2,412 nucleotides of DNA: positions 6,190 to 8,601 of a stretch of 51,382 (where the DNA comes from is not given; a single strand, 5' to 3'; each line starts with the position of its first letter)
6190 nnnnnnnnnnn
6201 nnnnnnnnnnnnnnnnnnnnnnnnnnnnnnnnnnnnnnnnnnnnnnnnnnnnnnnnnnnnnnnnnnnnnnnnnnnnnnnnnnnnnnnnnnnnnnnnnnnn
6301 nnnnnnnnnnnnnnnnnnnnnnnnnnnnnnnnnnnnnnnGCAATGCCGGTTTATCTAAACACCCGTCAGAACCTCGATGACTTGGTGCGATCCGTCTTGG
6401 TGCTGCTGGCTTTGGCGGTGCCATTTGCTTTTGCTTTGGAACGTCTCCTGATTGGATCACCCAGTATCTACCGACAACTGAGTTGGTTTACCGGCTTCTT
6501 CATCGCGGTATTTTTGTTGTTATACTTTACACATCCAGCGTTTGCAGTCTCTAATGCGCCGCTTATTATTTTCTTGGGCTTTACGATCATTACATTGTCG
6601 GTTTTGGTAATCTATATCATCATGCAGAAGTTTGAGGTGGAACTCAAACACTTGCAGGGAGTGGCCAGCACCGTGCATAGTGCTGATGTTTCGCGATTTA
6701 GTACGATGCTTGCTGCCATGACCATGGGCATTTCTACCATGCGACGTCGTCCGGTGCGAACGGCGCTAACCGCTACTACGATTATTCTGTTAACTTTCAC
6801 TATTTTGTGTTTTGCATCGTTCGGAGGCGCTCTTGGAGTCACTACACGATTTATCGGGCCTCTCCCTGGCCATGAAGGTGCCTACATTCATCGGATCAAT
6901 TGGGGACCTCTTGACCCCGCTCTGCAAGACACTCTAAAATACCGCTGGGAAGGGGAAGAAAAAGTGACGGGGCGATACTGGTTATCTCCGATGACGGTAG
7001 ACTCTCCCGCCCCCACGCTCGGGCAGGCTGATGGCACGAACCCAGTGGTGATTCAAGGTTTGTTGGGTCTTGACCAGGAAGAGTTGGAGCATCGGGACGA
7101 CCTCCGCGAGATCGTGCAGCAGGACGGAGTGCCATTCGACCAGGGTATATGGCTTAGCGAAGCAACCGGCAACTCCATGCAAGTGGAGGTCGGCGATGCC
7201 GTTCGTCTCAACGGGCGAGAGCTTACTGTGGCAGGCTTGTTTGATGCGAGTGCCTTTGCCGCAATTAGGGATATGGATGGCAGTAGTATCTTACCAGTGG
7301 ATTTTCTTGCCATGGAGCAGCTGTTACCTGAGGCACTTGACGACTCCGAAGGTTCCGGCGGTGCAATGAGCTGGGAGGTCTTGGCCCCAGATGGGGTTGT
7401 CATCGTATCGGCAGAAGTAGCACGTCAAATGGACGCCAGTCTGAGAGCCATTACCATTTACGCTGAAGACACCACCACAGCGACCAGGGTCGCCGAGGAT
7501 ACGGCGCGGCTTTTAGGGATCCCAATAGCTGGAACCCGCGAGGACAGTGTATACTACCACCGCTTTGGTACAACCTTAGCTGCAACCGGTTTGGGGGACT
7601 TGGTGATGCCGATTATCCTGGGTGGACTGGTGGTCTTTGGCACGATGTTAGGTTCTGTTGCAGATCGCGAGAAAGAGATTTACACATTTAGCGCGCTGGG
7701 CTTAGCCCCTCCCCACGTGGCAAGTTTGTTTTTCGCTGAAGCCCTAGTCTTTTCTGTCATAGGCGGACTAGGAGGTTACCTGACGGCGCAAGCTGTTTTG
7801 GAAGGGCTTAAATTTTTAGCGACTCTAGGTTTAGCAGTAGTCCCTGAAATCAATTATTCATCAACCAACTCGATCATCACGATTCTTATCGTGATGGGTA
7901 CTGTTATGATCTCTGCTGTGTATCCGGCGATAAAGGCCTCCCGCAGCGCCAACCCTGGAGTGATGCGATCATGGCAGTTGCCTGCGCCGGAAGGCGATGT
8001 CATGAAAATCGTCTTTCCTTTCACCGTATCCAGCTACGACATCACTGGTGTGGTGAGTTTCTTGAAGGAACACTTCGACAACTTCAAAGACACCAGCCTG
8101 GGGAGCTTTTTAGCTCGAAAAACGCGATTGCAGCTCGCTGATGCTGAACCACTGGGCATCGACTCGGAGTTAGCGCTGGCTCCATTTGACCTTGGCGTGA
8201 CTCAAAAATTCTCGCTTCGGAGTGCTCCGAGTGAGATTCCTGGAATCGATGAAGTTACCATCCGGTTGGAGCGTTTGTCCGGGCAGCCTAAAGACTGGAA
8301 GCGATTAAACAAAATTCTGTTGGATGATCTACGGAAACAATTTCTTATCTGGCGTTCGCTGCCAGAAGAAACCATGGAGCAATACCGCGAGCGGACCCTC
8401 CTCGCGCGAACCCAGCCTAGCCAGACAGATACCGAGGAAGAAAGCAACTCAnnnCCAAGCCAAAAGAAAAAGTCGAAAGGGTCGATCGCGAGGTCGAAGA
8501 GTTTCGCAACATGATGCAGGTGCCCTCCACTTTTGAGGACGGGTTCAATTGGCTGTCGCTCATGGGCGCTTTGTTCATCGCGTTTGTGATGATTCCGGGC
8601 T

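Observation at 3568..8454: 1628-aa fusion of a secreted M28/PA-like domain with apparently lost zinc ligands to an FtsX/MacB permease module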

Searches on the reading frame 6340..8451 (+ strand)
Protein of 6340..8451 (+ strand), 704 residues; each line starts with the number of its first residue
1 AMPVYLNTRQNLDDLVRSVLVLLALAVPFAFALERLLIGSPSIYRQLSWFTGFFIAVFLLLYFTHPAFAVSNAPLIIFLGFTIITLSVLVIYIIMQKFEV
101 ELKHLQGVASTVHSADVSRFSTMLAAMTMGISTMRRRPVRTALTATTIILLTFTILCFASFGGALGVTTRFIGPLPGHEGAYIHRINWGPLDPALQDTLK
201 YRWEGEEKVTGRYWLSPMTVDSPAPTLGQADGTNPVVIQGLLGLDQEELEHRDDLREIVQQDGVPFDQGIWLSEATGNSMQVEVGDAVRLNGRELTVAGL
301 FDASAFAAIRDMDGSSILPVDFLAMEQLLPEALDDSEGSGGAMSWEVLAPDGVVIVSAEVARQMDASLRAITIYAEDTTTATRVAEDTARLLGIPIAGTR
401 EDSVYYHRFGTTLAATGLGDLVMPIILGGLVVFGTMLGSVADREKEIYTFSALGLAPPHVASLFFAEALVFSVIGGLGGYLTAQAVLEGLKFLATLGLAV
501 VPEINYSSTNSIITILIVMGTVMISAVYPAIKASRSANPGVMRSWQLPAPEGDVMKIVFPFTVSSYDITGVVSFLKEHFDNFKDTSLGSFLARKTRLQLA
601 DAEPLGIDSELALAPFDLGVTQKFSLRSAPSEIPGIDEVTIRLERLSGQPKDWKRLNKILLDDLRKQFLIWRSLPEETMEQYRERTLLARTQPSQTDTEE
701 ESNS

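Call 71: predict_structure(alignment_id=A9)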
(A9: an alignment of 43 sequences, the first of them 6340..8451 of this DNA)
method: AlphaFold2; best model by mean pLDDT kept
length: 704 residues; sequences in the alignment: 43
mean_pLDDT: 85.3   pTM: 0.65
mean pLDDT of the five models: 85.3, 84.4, 83.6, 82.0, 80.7
residues with pLDDT >= 90: 351; 70-90: 275; 50-70: 61; < 50: 17
segments of 3 or more residues with pLDDT < 50: 332-341, 541-543, 701-704
pLDDT, mean of each block of 10 residues (from residue 1): 75 84 91 92 90 92 83 78 85 82 66 68 78 88 92 83 75 91 93 95 91 92 90 92 95 90 84 96 95 94 95 94 76 46 80 96 96 96 95 94 92 65 85 88 80 74 90 94 90 88 72 90 92 77 67 91 85 92 72 88 87 82 93 82 95 92 87 83 90 60 46
secondary structure, 60 per line:
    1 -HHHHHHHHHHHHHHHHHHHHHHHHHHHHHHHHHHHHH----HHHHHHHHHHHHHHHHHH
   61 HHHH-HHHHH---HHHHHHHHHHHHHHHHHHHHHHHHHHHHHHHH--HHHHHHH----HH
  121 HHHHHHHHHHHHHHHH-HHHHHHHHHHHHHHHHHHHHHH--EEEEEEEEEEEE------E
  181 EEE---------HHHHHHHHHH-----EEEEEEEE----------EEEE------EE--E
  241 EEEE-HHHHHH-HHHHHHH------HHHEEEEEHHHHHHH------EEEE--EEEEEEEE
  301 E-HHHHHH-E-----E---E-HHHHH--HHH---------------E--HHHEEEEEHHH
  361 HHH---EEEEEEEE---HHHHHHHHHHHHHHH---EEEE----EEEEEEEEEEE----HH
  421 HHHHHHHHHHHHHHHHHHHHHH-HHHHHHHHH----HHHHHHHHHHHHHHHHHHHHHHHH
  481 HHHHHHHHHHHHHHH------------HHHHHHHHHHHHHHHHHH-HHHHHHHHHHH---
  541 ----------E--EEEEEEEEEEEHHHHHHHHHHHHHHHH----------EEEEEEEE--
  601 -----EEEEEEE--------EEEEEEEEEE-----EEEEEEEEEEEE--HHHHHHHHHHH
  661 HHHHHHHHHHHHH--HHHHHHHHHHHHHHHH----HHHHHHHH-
elements in order (helices of 4 or more, strands of 3 or more residues): H2-38 H43-64 H66-70 H74-105 H108-114 H119-136 H138-159 E162-173 E180-183 H193-202 E208-215 E226-229 E240-244 H246-251 H253-259 E269-273 H274-280 E287-290 E293-301 H303-308 H322-326 E353-357 H358-363 E367-374 H378-392 E396-399 E404-414 H419-442 H444-452 H457-495 H508-525 H527-537 E554-564 H565-580 E591-598 E606-612 E621-630 E636-647 H650-673 H676-691 H696-703

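Call 73: fold_search(model_id=the predicted structure, library=pdb)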
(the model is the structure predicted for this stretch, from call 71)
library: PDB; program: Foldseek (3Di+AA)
matches with E <= 10: 1088; with E <= 0.001: 31
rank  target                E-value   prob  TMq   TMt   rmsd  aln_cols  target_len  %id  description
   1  5gko_A                1.9e-11  1.00  0.24  0.25  15.7       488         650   15  Crystal structure of tripartite-type ABC transporter, MacB from Acinetobacter baumannii (released 2017-11-15)
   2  9rld_E                2.5e-11  1.00  0.23  0.36  15.3       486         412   13  LolCDE complex with Lpp lipoprotein (released 2026-01-21)
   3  9rlc_E                3.0e-11  1.00  0.23  0.35  15.9       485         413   13  LolCDE complex with Lpp lipoprotein (released 2026-01-21)
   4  5xu1_M                4.5e-11  1.00  0.22  0.37  17.5       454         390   16  Structure of a non-canonical ABC transporter from Streptococcus pneumoniae R6 (released 2018-01-24)
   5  7mdx_A                8.4e-11  1.00  0.21  0.35  15.9       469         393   14  LolCDE nucleotide-free (released 2021-08-11)
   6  9rld_C                1.0e-10  1.00  0.20  0.34  15.8       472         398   13  LolCDE complex with Lpp lipoprotein (released 2026-01-21)
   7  9xro_E                2.6e-10  1.00  0.21  0.35  15.8       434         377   14  LolCDE in complex with SMT-738_3 (released 2026-03-18)
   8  7v8i_C                7.3e-10  1.00  0.19  0.30  15.4       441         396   12  LolCD(E171Q)E with bound AMPPNP in nanodiscs (released 2022-08-31)
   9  9rli_E                1.9e-09  1.00  0.23  0.37  15.4       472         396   13  LolCDEdelta(235-252) complex with Pal lipoprotein (released 2026-01-21)
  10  5xu1_S                3.0e-09  1.00  0.21  0.37  18.0       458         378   17  Structure of a non-canonical ABC transporter from Streptococcus pneumoniae R6 (released 2018-01-24)
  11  5lj7_B                6.4e-09  1.00  0.25  0.29  14.1       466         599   15  Structure of Aggregatibacter actinomycetemcomitans MacB bound to ATP (P21) (released 2017-11-15)
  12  5lil_B                7.5e-09  1.00  0.24  0.28  14.1       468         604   16  Structure of Aggregatibacter actinomycetemcomitans MacB bound to ATPyS (P21) (released 2017-11-15)
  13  7w7a_J                1.1e-08  1.00  0.21  0.37  16.6       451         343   14  Heme exporter in complex with Mn-containing protoporphyrin IX, Mn-anomalous data (released 2022-06-22)
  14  7w7a_D                1.3e-08  1.00  0.21  0.39  16.3       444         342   13  Heme exporter in complex with Mn-containing protoporphyrin IX, Mn-anomalous data (released 2022-06-22)
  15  7w7a_B                1.4e-08  1.00  0.21  0.39  16.1       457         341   13  Heme exporter in complex with Mn-containing protoporphyrin IX, Mn-anomalous data (released 2022-06-22)
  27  5udf_B                2.8e-05  1.00  0.17  0.48   8.6       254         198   13  Structure of the N-terminal domain of lipoprotein-releasing system transmembrane protein LolE from Acinetobacter bauma (released 2017-01-18)
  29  5udf_C                9.7e-05  1.00  0.17  0.46   7.8       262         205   12  Structure of the N-terminal domain of lipoprotein-releasing system transmembrane protein LolE from Acinetobacter bauma (released 2017-01-18)
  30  5udf_A                2.1e-04  1.00  0.17  0.45   9.0       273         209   14  Structure of the N-terminal domain of lipoprotein-releasing system transmembrane protein LolE from Acinetobacter bauma (released 2017-01-18)
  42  5c59_A                1.4e-02  1.00  0.16  0.49   7.7       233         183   10  Crystal structure of the periplasmic region of MacB from E. coli (released 2016-06-22)
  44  6vej_A                1.5e-02  0.07  0.08  0.07  38.3       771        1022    9  TriABC transporter from Pseudomonas aeruginosa (released 2020-09-30)
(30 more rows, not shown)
